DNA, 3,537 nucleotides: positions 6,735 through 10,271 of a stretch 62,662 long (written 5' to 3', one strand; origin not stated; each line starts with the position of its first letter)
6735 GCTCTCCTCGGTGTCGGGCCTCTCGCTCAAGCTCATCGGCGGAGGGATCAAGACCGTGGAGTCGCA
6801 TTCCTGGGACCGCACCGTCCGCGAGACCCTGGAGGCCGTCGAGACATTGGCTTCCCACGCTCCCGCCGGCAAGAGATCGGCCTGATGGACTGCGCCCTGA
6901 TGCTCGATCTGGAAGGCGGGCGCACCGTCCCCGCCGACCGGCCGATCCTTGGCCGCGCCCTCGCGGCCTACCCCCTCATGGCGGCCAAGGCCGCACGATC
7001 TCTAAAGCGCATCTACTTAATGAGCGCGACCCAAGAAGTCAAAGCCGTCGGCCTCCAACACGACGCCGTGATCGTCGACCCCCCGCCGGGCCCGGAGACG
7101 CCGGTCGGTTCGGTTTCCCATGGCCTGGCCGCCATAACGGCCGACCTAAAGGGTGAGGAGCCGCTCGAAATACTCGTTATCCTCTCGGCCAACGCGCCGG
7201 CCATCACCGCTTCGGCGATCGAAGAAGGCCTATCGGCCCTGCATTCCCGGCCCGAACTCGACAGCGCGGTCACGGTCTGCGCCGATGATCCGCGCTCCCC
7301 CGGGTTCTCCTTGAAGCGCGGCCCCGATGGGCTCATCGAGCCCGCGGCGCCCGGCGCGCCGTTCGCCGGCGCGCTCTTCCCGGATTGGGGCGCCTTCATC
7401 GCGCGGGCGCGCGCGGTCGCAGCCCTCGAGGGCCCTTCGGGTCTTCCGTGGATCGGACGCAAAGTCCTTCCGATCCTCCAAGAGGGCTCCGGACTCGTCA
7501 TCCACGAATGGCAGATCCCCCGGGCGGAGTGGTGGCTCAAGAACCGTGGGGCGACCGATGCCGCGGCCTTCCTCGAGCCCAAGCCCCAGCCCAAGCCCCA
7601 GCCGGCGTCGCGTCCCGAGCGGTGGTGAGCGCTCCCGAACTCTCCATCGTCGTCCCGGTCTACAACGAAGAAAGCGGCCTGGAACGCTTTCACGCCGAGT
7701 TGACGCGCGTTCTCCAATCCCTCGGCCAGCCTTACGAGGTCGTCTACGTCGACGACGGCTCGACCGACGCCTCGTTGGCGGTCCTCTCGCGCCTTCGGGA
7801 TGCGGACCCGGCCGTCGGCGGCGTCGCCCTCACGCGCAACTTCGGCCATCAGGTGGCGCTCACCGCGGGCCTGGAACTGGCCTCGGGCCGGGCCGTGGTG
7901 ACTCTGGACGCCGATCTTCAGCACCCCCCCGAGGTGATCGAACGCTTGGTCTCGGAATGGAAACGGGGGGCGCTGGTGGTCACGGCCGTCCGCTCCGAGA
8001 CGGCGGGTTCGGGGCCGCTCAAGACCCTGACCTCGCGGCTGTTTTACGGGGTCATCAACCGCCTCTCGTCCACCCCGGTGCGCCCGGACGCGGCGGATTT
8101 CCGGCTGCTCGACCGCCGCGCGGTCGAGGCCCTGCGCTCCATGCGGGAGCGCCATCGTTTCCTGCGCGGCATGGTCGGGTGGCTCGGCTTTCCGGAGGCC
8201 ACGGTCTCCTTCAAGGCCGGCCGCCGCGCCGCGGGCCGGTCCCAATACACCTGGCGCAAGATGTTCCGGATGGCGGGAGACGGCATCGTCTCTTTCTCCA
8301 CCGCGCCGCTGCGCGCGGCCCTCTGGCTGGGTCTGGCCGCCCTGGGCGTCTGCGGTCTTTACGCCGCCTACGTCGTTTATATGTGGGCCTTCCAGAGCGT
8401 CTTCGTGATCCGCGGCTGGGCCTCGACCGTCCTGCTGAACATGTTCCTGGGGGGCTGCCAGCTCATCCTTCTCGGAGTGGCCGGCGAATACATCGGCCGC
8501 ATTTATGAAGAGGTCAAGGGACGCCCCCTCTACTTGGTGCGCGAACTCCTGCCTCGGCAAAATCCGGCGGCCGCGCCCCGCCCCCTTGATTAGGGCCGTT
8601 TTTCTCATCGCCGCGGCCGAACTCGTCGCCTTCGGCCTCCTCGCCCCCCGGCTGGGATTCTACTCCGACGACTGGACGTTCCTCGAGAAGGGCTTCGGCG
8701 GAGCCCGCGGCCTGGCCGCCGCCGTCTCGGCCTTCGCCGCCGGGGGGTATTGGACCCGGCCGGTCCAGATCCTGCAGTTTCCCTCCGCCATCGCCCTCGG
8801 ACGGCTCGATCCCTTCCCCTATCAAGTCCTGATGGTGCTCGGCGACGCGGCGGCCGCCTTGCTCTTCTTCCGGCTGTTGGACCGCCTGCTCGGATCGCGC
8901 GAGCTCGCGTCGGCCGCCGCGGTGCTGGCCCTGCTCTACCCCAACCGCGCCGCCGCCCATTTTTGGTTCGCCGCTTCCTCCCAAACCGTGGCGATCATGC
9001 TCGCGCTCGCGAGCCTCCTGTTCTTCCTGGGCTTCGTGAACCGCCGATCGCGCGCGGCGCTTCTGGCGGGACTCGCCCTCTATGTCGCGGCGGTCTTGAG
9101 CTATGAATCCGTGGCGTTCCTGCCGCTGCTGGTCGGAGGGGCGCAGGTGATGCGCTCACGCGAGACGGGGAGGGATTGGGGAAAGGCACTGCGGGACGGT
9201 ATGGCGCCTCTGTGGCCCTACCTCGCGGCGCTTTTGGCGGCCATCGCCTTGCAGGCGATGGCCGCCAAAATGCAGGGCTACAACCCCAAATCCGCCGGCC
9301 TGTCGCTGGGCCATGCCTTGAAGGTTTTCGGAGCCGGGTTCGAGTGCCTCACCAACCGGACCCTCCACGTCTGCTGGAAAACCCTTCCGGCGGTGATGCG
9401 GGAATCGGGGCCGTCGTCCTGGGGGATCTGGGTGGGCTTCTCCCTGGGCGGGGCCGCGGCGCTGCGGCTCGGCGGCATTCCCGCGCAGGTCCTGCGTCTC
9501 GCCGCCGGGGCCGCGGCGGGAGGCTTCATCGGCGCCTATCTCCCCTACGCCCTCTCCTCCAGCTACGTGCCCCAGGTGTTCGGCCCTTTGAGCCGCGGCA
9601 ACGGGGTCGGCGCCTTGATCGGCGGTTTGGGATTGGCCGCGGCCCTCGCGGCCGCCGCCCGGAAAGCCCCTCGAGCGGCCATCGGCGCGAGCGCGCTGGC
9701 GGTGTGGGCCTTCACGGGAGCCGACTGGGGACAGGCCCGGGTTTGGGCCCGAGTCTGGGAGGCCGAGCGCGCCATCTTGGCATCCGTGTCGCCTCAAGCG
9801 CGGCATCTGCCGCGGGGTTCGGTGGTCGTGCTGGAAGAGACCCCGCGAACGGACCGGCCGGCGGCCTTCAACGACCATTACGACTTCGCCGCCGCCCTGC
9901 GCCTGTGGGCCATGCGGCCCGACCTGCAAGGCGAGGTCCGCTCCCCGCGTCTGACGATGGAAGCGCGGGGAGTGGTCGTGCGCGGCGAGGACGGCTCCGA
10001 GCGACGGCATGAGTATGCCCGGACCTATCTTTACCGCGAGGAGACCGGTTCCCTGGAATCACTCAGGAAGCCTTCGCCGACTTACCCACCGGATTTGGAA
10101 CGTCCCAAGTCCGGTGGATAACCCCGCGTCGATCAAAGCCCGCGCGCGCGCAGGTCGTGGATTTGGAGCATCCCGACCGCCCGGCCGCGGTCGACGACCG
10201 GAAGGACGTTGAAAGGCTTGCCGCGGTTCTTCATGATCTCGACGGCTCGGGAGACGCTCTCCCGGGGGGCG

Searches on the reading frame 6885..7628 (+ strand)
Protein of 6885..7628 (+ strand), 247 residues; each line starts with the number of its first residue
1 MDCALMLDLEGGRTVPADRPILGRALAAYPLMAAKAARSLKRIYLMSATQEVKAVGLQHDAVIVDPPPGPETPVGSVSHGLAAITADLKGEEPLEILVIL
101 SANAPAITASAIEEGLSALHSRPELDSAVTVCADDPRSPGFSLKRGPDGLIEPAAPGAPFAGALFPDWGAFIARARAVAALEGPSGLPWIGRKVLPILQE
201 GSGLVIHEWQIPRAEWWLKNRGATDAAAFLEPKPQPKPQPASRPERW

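Call 48: search_protein_families(library=pfam, proteins=[window:6885-7628:+], max_evalue=0.001)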
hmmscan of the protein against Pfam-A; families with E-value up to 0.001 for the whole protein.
window:6885-7628:+ (247 aa): 1 family
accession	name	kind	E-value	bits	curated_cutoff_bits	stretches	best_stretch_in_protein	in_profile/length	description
PF12804.13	NTP_transf_3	-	0.00095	19.8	27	0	20-137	20-127/160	MobA-like NTP transferase domain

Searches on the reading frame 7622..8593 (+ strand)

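Call 48: search_protein_families(library=pfam, proteins=[window:7622-8593:+], max_evalue=0.001)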
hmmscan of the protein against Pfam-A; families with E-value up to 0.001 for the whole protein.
window:7622-8593:+ (323 aa): 1 family
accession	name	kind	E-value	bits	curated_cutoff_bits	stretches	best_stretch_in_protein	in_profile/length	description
PF00535.33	Glycos_transf_2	-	5.8e-30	104.9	23.3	1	8-170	1-166/168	Glycosyl transferase family 2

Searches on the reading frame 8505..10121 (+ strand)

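Call 48: search_protein_families(library=pfam, proteins=[window:8505-10121:+], max_evalue=0.001)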
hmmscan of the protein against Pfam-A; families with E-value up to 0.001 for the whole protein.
window:8505-10121:+ (538 aa): 0 families

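Call 61: search_protein_families(library=pfam, proteins=[window:8505-10121:+], max_evalue=0.05)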
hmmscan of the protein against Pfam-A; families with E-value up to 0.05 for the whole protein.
window:8505-10121:+ (538 aa): 2 families
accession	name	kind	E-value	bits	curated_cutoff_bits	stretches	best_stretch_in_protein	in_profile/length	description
PF10131.15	PTPS_related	-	0.0011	18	26.4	1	109-206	32-125/621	6-pyruvoyl-tetrahydropterin synthase related domain; membrane protein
PF12679.13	ABC2_membrane_2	-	0.0092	15.7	27.2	1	136-269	135-265/283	ABC-2 family transporter protein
